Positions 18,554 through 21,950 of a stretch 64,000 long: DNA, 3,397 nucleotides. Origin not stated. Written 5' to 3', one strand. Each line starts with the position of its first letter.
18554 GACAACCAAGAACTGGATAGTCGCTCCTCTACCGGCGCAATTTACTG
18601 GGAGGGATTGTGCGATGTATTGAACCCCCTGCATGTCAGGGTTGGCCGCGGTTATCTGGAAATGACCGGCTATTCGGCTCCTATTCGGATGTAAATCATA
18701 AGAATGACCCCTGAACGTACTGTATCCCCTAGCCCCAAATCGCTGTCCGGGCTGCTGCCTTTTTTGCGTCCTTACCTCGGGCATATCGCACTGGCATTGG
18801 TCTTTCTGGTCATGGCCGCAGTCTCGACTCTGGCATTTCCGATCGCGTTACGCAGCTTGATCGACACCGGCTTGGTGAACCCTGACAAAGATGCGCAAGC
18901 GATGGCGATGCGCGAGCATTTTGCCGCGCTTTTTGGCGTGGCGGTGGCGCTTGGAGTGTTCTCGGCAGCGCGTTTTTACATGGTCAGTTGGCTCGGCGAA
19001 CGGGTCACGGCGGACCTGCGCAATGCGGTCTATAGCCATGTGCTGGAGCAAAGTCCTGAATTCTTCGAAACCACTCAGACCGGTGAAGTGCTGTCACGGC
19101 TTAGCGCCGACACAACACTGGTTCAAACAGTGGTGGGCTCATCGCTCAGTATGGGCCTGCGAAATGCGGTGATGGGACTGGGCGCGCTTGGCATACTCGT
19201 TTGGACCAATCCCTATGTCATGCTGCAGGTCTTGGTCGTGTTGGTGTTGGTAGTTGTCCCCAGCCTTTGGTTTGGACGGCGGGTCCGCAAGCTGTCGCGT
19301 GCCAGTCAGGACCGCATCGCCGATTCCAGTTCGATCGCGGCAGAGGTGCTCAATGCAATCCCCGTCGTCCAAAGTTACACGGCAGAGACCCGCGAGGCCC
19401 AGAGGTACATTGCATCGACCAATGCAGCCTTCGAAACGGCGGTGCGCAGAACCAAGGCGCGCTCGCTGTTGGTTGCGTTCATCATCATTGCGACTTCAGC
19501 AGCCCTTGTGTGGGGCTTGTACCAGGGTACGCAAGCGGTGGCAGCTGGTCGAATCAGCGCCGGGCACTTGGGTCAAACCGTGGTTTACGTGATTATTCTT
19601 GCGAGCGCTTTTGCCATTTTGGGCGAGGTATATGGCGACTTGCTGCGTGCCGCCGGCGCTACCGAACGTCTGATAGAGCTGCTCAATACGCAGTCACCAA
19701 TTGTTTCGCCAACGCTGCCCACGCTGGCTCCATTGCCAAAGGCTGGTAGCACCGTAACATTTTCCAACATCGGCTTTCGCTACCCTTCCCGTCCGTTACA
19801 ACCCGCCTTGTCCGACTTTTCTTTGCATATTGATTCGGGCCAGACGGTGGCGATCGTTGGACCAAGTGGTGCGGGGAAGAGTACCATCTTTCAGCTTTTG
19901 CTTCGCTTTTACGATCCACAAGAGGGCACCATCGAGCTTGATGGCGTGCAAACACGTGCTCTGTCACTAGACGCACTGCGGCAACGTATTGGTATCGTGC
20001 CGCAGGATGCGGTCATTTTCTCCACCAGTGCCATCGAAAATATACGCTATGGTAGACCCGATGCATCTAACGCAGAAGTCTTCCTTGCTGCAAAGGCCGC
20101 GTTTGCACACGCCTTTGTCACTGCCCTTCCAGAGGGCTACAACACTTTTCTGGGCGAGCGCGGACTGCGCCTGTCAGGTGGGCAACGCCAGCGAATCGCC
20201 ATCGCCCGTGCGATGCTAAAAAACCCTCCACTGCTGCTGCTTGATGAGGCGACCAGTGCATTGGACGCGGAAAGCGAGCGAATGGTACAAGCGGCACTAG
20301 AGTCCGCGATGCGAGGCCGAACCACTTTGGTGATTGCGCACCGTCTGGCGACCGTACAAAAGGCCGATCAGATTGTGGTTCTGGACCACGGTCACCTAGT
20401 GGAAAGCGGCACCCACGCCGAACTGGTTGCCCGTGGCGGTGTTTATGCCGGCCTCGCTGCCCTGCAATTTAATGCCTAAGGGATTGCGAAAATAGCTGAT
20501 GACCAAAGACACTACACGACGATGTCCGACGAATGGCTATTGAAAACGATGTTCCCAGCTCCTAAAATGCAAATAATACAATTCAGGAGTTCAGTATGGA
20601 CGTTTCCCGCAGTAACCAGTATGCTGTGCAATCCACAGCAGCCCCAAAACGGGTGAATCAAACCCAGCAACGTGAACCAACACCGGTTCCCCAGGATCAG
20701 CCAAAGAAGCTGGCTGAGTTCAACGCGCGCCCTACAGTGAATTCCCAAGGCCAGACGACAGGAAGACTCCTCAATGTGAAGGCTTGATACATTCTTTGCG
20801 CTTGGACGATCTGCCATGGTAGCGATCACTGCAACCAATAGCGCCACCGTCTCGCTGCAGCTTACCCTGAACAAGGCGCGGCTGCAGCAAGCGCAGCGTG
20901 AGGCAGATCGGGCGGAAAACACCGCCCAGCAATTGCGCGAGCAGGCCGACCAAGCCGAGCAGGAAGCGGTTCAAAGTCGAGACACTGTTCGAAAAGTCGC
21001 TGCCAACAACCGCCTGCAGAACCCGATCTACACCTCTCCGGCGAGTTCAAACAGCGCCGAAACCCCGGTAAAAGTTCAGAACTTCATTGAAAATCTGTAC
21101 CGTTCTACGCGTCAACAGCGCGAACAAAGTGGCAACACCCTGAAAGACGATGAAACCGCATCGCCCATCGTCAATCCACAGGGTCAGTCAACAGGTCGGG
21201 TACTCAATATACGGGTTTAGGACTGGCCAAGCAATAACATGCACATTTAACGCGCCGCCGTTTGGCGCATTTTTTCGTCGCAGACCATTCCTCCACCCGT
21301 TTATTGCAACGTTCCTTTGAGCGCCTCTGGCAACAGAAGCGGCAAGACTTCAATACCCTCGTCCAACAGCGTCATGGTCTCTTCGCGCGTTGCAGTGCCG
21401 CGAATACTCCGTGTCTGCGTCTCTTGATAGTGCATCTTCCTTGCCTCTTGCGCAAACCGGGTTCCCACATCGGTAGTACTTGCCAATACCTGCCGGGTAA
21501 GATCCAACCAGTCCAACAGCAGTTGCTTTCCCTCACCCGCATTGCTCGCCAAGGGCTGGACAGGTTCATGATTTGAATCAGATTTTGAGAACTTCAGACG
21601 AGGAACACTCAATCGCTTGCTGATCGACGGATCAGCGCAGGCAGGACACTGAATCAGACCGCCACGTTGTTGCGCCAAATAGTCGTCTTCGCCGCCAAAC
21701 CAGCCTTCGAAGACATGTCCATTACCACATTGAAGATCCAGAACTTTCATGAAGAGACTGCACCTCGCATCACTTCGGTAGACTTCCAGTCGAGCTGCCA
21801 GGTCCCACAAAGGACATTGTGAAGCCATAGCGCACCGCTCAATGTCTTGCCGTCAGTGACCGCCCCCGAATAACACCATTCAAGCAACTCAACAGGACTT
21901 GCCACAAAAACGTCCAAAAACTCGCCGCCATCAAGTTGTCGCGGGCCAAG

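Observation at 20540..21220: Two tandem unknown small proteins share a conserved C-terminal motif: candidate new targeting or interaction system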

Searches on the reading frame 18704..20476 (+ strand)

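Call 25: search_protein_families(library=ncbifam, proteins=[window:18704-20476:+], max_evalue=0.00001)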
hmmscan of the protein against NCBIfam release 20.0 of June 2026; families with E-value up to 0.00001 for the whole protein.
window:18704-20476:+ (591 aa): 184 families (the best 25 are shown)
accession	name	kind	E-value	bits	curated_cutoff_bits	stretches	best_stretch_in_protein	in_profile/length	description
TIGR02204.1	MsbA_rel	hypoth_equivalog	2.3e-224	746.3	780.4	1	13-589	5-576/576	ABC transporter, permease/ATP-binding protein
TIGR00958.1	3a01208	subfamily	2.6e-143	478.9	874.6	1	13-584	148-710/711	antigen peptide transporter 2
TIGR02203.1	MsbA_lipidA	equivalog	6.7e-140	467.3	602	1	17-590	5-571/572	lipid A export permease/ATP-binding protein MsbA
NF052233.1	CphA_assoc_ABC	equivalog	1.1e-119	400.9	880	1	6-588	164-743/766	cyanophycin metabolism-associated ABC transporter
NF008381.0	PRK11176.1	equivalog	2.8e-113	379.3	867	1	14-590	13-581/582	lipid A ABC transporter ATP-binding protein/permease MsbA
TIGR01846.1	type_I_sec_HlyB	subfamily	4.5e-105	352.4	725.55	1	35-588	148-692/694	type I secretion system permease/ATPase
NF010178.0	PRK13657.1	equivalog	5.3e-105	352.1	733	1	33-589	26-571/588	glucan ABC transporter ATP-binding protein/ permease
NF045513.1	HepA_fam_ABC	equivalog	1.8e-104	350.3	725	1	53-580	79-601/610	heterocyst formation ABC transporter subunit HepA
TIGR03797.1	NHLM_micro_ABC2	equivalog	1.4e-87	294.9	709.4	1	27-588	137-685/686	NHLP bacteriocin export ABC transporter permease/ATPase subunit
TIGR03796.1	NHLM_micro_ABC1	equivalog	2.4e-84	283.9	853.3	1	24-584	152-708/710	NHLP family bacteriocin export ABC transporter peptidase/permease/ATPase subunit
TIGR03375.1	type_I_sec_LssB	subfamily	2.7e-84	283.8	693.1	1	78-575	194-689/696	type I secretion system permease/ATPase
TIGR02868.1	CydC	equivalog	3.6e-80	270.1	329.05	1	100-548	83-530/530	thiol reductant ABC exporter subunit CydC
TIGR02857.1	CydD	equivalog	4.2e-79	266.9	435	1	27-560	4-529/529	thiol reductant ABC exporter subunit CydD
TIGR01192.1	chvA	subfamily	2.5e-78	264.2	585.4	1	33-584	26-566/585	glucan export ABC transporter ATP-binding protein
NF008055.0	PRK10789.1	equivalog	3.1e-77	260.4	845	1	24-584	18-567/590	SmdA family multidrug ABC transporter permease/ATP-binding protein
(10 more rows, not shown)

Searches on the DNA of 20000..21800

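Call 29: search_rna_families(source=window, start=20000, end=21800, threshold=evalue, max_evalue=1)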
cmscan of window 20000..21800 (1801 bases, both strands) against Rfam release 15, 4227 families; matches with E-value up to 1: 1.
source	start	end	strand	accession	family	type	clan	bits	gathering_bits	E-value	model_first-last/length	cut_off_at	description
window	20780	20940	-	RF02876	AS-pc02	Gene; antisense;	-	17.4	40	0.17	1-185/185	no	Antisense to pHK01_099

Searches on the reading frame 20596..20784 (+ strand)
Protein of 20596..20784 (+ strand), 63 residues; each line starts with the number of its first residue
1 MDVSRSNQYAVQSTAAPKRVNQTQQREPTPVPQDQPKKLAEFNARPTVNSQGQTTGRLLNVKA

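Call 3: search_protein_families(library=pfam, proteins=[window:20596-20784:+], max_evalue=10)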
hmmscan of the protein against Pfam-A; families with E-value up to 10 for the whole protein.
window:20596-20784:+ (63 aa): 0 families

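Call 4: search_protein_families(library=ncbifam, proteins=[window:20596-20784:+], max_evalue=10)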
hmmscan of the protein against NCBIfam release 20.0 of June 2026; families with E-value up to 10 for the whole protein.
window:20596-20784:+ (63 aa): 0 families

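Call 6: find_homologous_proteins(query=window:20596-20784:+, max_evalue=0.01)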
Query window:20596-20784:+ (63 aa): 2 proteins with E <= 0.01 among 3 candidates.
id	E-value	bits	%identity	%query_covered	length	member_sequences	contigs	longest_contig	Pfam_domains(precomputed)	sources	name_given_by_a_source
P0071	1.8e-32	127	100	100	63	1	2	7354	-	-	-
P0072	6.3e-4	38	48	100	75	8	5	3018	-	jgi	jgi:hypothetical protein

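Call 18: search_protein_families(library=pfam, alignment_id=A2, max_evalue=10)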
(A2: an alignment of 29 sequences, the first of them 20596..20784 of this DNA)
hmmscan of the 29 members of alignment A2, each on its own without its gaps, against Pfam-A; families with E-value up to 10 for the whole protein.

A. member 1, window:20596-20784:+ (63 aa): 0 families

B. families by the number of members that match (of 29 scanned): 8 families
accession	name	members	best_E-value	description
PF03612.19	EIIBC-GUT_N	2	0.26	Sorbitol phosphotransferase enzyme II N-terminus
PF16031.10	TonB_N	1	0.0076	TonB polyproline region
PF20087.4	DUF6479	1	0.12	Family of unknown function (DUF6479)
PF15321.11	ATAD4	1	0.14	ATPase family AAA domain containing 4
PF12794.12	MscS_TM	1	0.31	Mechanosensitive ion channel inner membrane domain 1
PF02711.19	Pap_E4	1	0.32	E4 protein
PF11679.13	DUF3275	1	0.35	Protein of unknown function (DUF3275)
PF06637.16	PV-1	1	3.5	PV-1 protein (PLVAP)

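Call 20: find_homologous_proteins(query=A2, max_evalue=10)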
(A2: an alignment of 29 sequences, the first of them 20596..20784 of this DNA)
Query A2 (29 sequences) (63 aa, profile of the alignment): 671 proteins with E <= 10 among 1807 candidates; the best 120 are listed.
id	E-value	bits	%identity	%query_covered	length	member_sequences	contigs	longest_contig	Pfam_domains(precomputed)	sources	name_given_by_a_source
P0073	1.6e-23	101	48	100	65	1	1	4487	-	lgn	-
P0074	2.1e-23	101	52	100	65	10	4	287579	-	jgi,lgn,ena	-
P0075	4.0e-23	100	52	100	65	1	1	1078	-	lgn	-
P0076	4.4e-23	100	47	100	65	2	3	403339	-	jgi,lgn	-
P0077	4.7e-23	99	43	100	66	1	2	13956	-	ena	-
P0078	9.1e-23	99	44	100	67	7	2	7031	-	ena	-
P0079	1.0e-22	98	46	100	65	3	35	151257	-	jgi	jgi:hypothetical protein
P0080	1.1e-22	98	39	100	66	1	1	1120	-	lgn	-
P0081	1.1e-22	98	48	100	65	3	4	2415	-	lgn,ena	-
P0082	1.2e-22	98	49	100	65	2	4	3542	-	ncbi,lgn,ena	-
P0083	1.2e-22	98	48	100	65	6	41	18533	-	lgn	-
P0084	1.3e-22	98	38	100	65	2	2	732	-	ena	-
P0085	1.5e-22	98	47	100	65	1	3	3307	-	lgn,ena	-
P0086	1.5e-22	98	40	100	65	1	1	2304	-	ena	-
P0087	2.0e-22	97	48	100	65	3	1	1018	-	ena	-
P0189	6.7e-19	86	48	100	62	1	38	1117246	-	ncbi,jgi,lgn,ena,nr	ncbi:MAG: hypothetical protein KBF98_01050 [Rhodoferax sp.]|jgi:hypothetical protein|nr:hypothetical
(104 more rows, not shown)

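Call 48: search_protein_families(library=phrogs, proteins=[window:20596-20784:+], max_evalue=1)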
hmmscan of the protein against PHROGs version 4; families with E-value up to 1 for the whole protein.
window:20596-20784:+ (63 aa): 1 family
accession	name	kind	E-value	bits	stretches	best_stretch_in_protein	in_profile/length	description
phrog_393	-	tail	0.23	12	1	3-46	199-242/266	tail assembly chaperone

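Call 61: find_encoding_contigs(protein=P0189, flank=3000, max_places=3)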
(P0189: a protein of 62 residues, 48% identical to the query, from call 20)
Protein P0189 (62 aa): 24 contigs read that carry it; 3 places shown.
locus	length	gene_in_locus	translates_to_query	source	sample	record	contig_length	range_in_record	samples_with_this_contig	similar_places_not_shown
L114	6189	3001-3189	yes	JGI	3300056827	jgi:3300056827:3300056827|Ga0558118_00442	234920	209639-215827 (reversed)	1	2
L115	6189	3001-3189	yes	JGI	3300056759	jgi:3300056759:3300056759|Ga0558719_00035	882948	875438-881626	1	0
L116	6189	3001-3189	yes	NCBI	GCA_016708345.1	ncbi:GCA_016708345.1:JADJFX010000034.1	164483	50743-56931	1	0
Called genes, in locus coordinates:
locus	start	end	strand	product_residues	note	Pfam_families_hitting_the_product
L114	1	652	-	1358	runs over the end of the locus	PF00270:DEAD, PF00271:Helicase_C, PF21010:HA2_C (weak), PF07717:OB_NTP_bind, PF11898:DUF3418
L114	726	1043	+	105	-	PF19891:DUF6364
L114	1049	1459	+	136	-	PF01850:PIN, PF13470:PIN_3 (weak)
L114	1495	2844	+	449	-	PF00696:AA_kinase, PF00583:Acetyltransf_1, PF13508:Acetyltransf_7 (weak)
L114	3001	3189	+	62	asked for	-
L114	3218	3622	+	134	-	-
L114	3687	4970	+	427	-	PF02812:ELFV_dehydrog_N, PF00208:ELFV_dehydrog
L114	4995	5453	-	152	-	PF06676:DUF1178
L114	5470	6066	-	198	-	PF28549:NDPSase_N (weak), PF00293:NUDIX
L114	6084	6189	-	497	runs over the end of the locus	PF00361:Proton_antipo_M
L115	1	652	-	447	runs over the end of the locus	PF00270:DEAD, PF13401:AAA_22 (weak), PF00271:Helicase_C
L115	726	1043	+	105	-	PF19891:DUF6364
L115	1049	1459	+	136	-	PF01850:PIN, PF13470:PIN_3 (weak)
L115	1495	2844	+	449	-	PF00696:AA_kinase, PF00583:Acetyltransf_1, PF13508:Acetyltransf_7 (weak)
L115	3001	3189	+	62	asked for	-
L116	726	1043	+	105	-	PF19891:DUF6364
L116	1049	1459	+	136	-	PF01850:PIN, PF13470:PIN_3 (weak)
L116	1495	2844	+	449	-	PF00696:AA_kinase, PF00583:Acetyltransf_1, PF13508:Acetyltransf_7 (weak)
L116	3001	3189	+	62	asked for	-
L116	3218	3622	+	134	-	-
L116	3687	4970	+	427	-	PF02812:ELFV_dehydrog_N, PF00208:ELFV_dehydrog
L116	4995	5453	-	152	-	PF06676:DUF1178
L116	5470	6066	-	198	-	PF28549:NDPSase_N (weak), PF00293:NUDIX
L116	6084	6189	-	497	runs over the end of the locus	PF00361:Proton_antipo_M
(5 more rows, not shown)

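Call 63: predict_structure(alignment_id=A7)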
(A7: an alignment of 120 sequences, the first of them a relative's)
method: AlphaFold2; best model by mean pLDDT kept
length: 63 residues; sequences in the alignment: 120
mean_pLDDT: 58.9   pTM: 0.23
mean pLDDT of the five models: 58.9, 56.0, 54.8, 51.5, 49.6
residues with pLDDT >= 90: 0; 70-90: 15; 50-70: 29; < 50: 19
segments of 3 or more residues with pLDDT < 50: 21-27, 33-37
pLDDT, mean of each block of 10 residues (from residue 1): 54 56 47 47 71 79 56
secondary structure, 60 per line:
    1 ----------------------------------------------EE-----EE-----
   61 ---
elements in order:

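Call 67: search_protein_families(library=padloc, proteins=[window:20596-20784:+], max_evalue=1)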
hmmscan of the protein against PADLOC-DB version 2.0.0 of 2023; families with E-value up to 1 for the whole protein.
window:20596-20784:+ (63 aa): 0 families
